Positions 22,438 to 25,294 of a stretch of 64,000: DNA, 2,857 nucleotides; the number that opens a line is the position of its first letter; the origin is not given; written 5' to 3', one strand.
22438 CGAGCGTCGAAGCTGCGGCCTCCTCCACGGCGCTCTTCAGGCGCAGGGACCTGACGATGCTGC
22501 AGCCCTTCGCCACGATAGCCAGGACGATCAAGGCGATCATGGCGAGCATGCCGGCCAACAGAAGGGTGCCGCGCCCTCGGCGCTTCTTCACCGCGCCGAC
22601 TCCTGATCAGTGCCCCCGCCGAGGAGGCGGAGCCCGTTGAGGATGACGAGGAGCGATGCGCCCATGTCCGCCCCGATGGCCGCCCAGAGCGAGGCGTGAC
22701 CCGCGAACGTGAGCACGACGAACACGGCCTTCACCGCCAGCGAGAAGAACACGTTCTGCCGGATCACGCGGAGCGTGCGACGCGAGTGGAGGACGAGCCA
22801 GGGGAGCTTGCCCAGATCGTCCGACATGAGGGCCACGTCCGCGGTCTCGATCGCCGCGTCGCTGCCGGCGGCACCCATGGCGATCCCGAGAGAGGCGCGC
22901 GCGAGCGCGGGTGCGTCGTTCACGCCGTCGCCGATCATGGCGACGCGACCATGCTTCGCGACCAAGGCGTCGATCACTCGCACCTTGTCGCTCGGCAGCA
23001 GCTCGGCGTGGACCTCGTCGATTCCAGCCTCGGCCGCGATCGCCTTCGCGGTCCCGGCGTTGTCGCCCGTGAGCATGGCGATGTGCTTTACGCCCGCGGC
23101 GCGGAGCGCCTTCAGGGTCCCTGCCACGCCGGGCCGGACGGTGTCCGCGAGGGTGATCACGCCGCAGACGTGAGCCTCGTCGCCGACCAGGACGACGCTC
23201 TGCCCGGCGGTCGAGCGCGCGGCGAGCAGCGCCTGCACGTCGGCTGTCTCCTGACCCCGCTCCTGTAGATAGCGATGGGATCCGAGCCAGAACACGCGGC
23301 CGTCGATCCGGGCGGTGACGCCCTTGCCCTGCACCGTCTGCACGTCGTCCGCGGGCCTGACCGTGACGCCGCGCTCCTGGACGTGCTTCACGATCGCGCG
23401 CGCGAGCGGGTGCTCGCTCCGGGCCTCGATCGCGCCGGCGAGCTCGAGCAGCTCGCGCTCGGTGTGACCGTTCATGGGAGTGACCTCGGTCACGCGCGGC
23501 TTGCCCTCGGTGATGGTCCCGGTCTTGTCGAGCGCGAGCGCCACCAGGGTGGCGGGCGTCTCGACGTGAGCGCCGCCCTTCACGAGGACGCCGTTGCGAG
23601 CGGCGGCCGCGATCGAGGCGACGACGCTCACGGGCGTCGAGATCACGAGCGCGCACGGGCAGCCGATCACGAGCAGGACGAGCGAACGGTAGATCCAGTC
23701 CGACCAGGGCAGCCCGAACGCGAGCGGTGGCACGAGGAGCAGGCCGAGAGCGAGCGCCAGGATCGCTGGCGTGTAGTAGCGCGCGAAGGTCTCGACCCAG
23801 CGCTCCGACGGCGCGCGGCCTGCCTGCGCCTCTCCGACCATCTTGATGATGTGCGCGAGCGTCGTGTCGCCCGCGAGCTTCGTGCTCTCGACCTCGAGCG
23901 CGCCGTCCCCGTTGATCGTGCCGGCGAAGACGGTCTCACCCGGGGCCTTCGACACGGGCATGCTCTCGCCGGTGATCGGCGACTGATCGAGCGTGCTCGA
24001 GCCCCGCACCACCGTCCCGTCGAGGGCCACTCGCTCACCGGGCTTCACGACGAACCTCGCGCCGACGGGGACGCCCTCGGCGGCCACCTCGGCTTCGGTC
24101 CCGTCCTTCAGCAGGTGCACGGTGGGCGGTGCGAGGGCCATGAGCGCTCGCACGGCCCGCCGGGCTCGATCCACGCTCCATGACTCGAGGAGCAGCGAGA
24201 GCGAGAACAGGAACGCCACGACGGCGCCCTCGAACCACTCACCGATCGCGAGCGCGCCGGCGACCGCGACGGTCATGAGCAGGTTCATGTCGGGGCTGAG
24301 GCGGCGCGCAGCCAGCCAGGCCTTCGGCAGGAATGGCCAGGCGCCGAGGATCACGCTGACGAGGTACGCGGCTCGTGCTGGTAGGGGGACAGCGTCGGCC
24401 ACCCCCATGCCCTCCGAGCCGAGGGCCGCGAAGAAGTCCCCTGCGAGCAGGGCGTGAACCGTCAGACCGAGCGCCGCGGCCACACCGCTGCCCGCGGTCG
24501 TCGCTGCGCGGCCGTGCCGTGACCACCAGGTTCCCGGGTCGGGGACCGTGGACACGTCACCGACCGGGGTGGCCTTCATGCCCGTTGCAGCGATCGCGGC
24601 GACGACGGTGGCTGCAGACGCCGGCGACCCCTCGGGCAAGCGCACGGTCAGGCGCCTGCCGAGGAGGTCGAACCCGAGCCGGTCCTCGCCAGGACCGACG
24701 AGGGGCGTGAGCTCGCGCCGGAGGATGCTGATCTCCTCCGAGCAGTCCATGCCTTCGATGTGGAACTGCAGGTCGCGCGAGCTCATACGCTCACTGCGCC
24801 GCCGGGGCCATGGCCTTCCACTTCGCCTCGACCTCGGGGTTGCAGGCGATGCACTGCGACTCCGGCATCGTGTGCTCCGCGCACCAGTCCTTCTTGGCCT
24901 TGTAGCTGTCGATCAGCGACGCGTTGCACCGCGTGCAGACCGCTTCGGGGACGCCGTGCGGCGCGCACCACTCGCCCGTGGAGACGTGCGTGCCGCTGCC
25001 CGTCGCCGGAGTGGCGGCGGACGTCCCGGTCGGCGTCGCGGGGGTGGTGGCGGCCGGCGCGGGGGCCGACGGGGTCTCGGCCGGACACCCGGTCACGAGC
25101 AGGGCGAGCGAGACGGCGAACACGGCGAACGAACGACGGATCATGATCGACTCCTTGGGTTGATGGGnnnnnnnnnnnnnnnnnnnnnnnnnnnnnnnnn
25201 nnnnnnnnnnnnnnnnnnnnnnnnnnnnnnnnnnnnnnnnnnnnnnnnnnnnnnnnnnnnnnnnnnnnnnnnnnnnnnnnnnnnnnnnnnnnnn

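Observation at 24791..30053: Recurrent Cys-pair module C-x-(E/G)H-x-(V/L)PE-x-x-C-x-x-C(N/H/S)P in a lipoprotein and four times at the N-terminus of an RND adaptor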

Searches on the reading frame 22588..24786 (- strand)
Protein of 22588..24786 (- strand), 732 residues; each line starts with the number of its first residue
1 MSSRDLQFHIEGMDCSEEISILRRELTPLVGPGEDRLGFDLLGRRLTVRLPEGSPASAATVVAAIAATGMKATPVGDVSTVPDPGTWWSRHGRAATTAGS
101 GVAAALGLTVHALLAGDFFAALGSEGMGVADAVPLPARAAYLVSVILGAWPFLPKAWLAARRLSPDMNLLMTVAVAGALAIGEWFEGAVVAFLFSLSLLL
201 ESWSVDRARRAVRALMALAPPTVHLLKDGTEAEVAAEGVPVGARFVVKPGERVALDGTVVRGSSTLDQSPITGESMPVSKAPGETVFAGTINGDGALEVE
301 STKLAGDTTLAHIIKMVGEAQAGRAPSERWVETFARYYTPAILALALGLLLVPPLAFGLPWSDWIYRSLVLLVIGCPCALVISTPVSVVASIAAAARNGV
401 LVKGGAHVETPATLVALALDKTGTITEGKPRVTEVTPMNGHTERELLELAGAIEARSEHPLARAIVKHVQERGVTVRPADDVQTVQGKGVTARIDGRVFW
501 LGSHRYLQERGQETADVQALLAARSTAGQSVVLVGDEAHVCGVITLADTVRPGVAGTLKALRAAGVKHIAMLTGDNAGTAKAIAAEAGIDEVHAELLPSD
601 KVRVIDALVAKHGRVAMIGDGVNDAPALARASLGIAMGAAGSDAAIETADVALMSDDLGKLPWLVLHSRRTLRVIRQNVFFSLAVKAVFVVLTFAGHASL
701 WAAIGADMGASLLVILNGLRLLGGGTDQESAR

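Call 50: search_protein_families(library=pfam, proteins=[window:22588-24786:-], max_evalue=0.01)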
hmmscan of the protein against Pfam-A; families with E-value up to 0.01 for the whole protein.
window:22588-24786:- (732 aa): 4 families
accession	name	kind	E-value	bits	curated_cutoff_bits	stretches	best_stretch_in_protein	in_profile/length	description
PF00122.25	E1-E2_ATPase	-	1.6e-49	168.3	28.1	1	218-398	2-181/181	E1-E2 ATPase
PF00702.32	Hydrolase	-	4.6e-37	128.7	26.4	1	416-631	3-190/191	haloacid dehalogenase-like hydrolase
PF12710.13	HAD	-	0.0028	18.5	27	0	546-628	82-188/189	haloacid dehalogenase-like hydrolase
PF08282.18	Hydrolase_3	-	0.0031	17.7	20.9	1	610-651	201-241/255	haloacid dehalogenase-like hydrolase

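Call 67: search_protein_families(library=ncbifam, proteins=[window:22588-24786:-], max_evalue=0.00001)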
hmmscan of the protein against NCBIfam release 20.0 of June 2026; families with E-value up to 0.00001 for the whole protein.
window:22588-24786:- (732 aa): 18 families
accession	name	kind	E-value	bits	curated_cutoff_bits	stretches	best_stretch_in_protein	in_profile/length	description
TIGR01525.1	ATPase-IB_hvy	subfamily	1.8e-182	608.1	346.25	1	167-721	1-560/560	heavy metal translocating P-type ATPase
NF008262.1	PRK11033.1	equivalog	6.5e-171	570.4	1005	1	136-722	146-728/731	zinc/cadmium/mercury/lead-transporting ATPase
TIGR01512.1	ATPase-IB2_Cd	subfamily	8e-154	513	313.5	2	168-504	2-304/494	cadmium family heavy metal-translocating P-type ATPase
NF033775.1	P_type_ZntA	exception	1.3e-148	496.5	1240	1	138-722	153-729/732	Zn(II)/Cd(II)/Pb(II) translocating P-type ATPase ZntA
TIGR01511.1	ATPase-IB1_Cu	subfamily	3.9e-118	395.7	397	1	149-721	2-541/542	copper-translocating P-type ATPase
NF007952.0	PRK10671.1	equivalog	1.2e-105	354.5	1316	1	188-688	294-791/838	copper-exporting P-type ATPase CopA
TIGR01494.1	ATPase_P-type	subfamily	1.6e-80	270.9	62.3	1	190-697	2-464/478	HAD-IC family P-type ATPase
TIGR01497.1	kdpB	equivalog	1.1e-53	182.4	527.9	1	224-665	109-560/675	potassium-transporting ATPase subunit KdpB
NF010609.0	PRK14010.1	equivalog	2.8e-50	171.2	1323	1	227-685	111-575/673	K(+)-transporting ATPase subunit B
TIGR01647.1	ATPase-IIIA_H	equivalog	1.4e-46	159.1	615.5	2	167-591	38-483/755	plasma-membrane proton-efflux P-type ATPase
TIGR01523.1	ATPase-IID_K-Na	equivalog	1.5e-31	108.9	645.05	2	594-688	673-767/997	potassium/sodium efflux P-type ATPase, fungal-type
TIGR01517.1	ATPase-IIB_Ca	equivalog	2.1e-29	102.3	507.05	2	593-697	608-711/882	calcium-translocating P-type ATPase, PMCA-type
TIGR01522.1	ATPase-IIA2_Ca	equivalog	2.7e-28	98.2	798.3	2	593-676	568-651/854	calcium-transporting P-type ATPase, PMR1-type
TIGR01106.1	ATPase-IIC_X-K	subfamily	9.4e-26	89.9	946.1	2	592-663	663-734/997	Na,H/K antiporter P-type ATPase subunit alpha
TIGR01116.1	ATPase-IIA1_Ca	equivalog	1.8e-23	82.6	703.4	2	539-661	456-591/799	calcium-translocating P-type ATPase, SERCA-type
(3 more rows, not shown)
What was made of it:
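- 22588..24786 (-): P1B-2 (Zn/Cd/Pb-type) P-type ATPase directly downstream of the lipoprotein. TIGR01512 (cadmium family) 513 bits against 313.5 (call 67).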

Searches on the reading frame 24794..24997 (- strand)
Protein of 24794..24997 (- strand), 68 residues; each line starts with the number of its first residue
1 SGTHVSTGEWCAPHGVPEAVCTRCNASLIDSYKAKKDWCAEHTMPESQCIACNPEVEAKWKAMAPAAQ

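Call 56: predict_structure(alignment_id=A3)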
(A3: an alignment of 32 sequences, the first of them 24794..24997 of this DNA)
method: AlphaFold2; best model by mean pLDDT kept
length: 68 residues; sequences in the alignment: 32
mean_pLDDT: 88.9   pTM: 0.71
mean pLDDT of the five models: 88.9, 88.7, 88.5, 88.0, 87.4
residues with pLDDT >= 90: 53; 70-90: 6; 50-70: 6; < 50: 3
segments of 3 or more residues with pLDDT < 50: 1-3
pLDDT, mean of each block of 10 residues (from residue 1): 59 93 96 98 97 95 84
secondary structure, 60 per line:
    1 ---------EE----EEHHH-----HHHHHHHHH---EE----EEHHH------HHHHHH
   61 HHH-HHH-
elements in order: H26-34 H55-63
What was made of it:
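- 24791..25144 (-): Lipoprotein of 117 aa with one B-C module pair. It starts 23 nt after the pump gene and ends 4 nt before the ATPase gene. AF2 pLDDT 88.9, pTM 0.71 (call 56).
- On CusF-type periplasmic metallochaperone: The models contain no beta-barrel (call 56).
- On Treble-clef / zinc-knuckle zinc finger: The secondary-structure layout is compatible (call 56).
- Closest known: Treble-clef and zinc-knuckle mini zinc fingers. Same: In the models, each module has a short beta-bridge carrying C-x2-H. This is followed by C-x2-C at the start of a helical turn (call 56).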

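Call 63: search_solved_structures(query=A3, max_evalue=10, show_alignments=3)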
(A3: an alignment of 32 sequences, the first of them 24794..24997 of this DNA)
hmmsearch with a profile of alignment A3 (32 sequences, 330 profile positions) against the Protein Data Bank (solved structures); distinct sequences matched with E-value up to 10: 33.
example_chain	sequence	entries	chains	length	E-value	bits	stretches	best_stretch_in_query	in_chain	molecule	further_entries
3lnn_A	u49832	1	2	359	7.5e-06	28.7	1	244-329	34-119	Membrane fusion protein (MFP) heavy metal cation efflux ZneB (CzcB-like)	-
3h94_A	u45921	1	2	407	0.0016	21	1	229-315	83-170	Cation efflux system protein cusB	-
3ne5_B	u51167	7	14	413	0.0017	21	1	229-315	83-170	Cation efflux system protein cusB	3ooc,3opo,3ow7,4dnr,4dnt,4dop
3t51_B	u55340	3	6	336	0.0019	20.8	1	230-315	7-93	Cation efflux system protein CusB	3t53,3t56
4dk1_A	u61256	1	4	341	0.0079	18.8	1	242-312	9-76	Putative MacA, Multidrug resistance protein mexA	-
4dk0_A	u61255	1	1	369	0.0084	18.7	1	242-306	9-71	Putative MacA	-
4tko_B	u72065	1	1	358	0.12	14.9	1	262-312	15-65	EmrA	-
2jku_A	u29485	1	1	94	0.31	13.5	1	259-309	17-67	PROPIONYL-COA CARBOXYLASE ALPHA CHAIN, MITOCHONDRIAL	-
1gjx_A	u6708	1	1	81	0.58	12.6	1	262-301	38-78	PYRUVATE DEHYDROGENASE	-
3l8q_A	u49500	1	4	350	0.58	12.6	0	230-312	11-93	Cellulosomal scaffoldin adaptor protein B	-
9j3d_D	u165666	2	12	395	0.67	12.4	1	250-311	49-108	RND efflux system, MexC-like protein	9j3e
1z6h_A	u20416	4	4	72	0.74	12.3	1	269-300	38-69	Biotin/Lipoyl Attachment Protein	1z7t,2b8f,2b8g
8zal_A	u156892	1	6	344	0.91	12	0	264-312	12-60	Multidrug export protein EmrA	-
7b9k_A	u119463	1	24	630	0.94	12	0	270-302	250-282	Dihydrolipoyllysine-residue acetyltransferase component of pyruvate dehydrogenase complex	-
8gk8_C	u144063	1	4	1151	1.1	11.8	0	252-303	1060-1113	Pyruvate carboxylase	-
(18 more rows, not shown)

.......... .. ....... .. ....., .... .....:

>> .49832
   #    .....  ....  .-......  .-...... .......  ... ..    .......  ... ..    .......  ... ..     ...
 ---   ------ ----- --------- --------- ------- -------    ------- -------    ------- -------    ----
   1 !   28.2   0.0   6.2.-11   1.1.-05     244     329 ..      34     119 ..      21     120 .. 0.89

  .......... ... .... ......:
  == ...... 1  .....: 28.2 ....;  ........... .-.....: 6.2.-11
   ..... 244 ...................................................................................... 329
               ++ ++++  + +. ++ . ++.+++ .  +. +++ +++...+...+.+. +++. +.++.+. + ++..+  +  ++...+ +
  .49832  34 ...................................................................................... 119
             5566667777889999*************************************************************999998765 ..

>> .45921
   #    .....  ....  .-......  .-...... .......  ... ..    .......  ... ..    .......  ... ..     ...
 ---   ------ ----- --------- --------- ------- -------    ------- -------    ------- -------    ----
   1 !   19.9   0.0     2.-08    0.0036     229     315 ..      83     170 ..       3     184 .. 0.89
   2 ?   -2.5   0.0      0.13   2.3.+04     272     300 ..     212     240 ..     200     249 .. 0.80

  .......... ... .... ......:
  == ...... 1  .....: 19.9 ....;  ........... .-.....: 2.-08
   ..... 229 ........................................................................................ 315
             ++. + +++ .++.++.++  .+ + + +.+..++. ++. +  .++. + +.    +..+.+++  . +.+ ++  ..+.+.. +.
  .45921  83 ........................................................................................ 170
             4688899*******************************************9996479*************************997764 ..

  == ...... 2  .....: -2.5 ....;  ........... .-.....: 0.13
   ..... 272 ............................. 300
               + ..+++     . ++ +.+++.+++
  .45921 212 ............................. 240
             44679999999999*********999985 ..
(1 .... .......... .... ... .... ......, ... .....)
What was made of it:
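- Closest known: His-rich N-terminal segments of CzcB-type adaptors, and the zinc site of ZneB. Same: ZneB is the best solved-structure match to the adaptor-body portion of alignment A3 (3lnn, E = 7.5e-06, call 63).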

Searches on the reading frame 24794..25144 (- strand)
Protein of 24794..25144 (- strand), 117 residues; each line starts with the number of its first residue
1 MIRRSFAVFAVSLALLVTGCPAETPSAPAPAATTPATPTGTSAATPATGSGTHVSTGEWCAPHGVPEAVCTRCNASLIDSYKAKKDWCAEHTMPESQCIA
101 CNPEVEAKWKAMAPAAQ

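Call 3: search_protein_families(library=pfam, proteins=[window:24794-25144:-], max_evalue=1)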
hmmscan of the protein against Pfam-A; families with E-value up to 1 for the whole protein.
seq(117 aa): 3 families
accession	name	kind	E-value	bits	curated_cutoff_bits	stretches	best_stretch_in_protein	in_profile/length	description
PF21827.1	New_glue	-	0.11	12.7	31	1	9-55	5-49/94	New glue protein family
PF14939.11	DCAF15_WD40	-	0.15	12.2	23.9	1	65-114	132-181/213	DDB1-and CUL4-substrate receptor 15, WD repeat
PF25287.1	zf-B_box_Trim66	-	0.37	11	27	0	88-102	8-22/35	Trim66, B-box zinc-binding domain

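Call 4: search_protein_families(library=ncbifam, proteins=[window:24794-25144:-], max_evalue=1)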
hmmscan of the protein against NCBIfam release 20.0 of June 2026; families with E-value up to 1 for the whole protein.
seq(117 aa): 0 families
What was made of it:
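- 24791..25144 (-): No Pfam or NCBIfam family (calls 3, 4).
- Tried and rejected: Pfam and NCBIfam scans of both proteins found nothing on the modules (calls 3, 4).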

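Call 81: list_cluster_members(proteins=[window:24794-25144:-, P0258, window:30225-30620:-])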
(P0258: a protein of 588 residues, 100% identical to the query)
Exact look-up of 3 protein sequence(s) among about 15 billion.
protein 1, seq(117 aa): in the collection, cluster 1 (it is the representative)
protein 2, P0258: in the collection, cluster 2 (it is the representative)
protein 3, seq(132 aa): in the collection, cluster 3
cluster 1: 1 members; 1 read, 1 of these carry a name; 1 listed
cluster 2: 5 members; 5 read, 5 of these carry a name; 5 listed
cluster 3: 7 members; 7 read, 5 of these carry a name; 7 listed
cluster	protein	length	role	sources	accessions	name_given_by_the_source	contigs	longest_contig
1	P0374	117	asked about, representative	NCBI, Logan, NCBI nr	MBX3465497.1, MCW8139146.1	MAG: hypothetical protein KF878_01195 [Planctomycetes bacterium] | hypothetical protein [Planctomycetota bacterium]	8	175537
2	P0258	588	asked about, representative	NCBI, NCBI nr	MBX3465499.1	MAG: efflux RND transporter periplasmic adaptor subunit [Planctomycetes bacterium] | efflux RND transporter periplasmic adaptor subunit [Planctomycetota bacterium]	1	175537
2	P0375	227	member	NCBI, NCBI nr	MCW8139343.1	MAG: hypothetical protein KIT58_10620, partial [Planctomycetota bacterium] | hypothetical protein [Planctomycetota bacterium]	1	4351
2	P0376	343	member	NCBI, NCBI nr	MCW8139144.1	MAG: efflux RND transporter periplasmic adaptor subunit, partial [Planctomycetota ... | efflux RND transporter periplasmic adaptor subunit [Planctomycetota bacterium]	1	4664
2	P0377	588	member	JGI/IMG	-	cobalt-zinc-cadmium efflux system membrane fusion protein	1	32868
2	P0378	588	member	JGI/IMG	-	cobalt-zinc-cadmium efflux system membrane fusion protein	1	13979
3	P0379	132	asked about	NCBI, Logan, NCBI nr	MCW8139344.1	MAG: hypothetical protein KIT58_10625 [Planctomycetota bacterium] | hypothetical protein [Planctomycetota bacterium]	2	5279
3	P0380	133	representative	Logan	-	-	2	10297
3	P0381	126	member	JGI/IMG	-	hypothetical protein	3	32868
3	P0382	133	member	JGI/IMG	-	hypothetical protein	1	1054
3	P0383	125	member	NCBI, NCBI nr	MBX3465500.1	MAG: hypothetical protein KF878_01210 [Planctomycetes bacterium] | hypothetical protein [Planctomycetota bacterium]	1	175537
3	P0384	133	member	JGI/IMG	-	hypothetical protein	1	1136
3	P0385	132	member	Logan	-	-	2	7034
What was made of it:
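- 24791..25144 (-): NCBI MBX3465497.1, 'hypothetical protein' (call 81).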
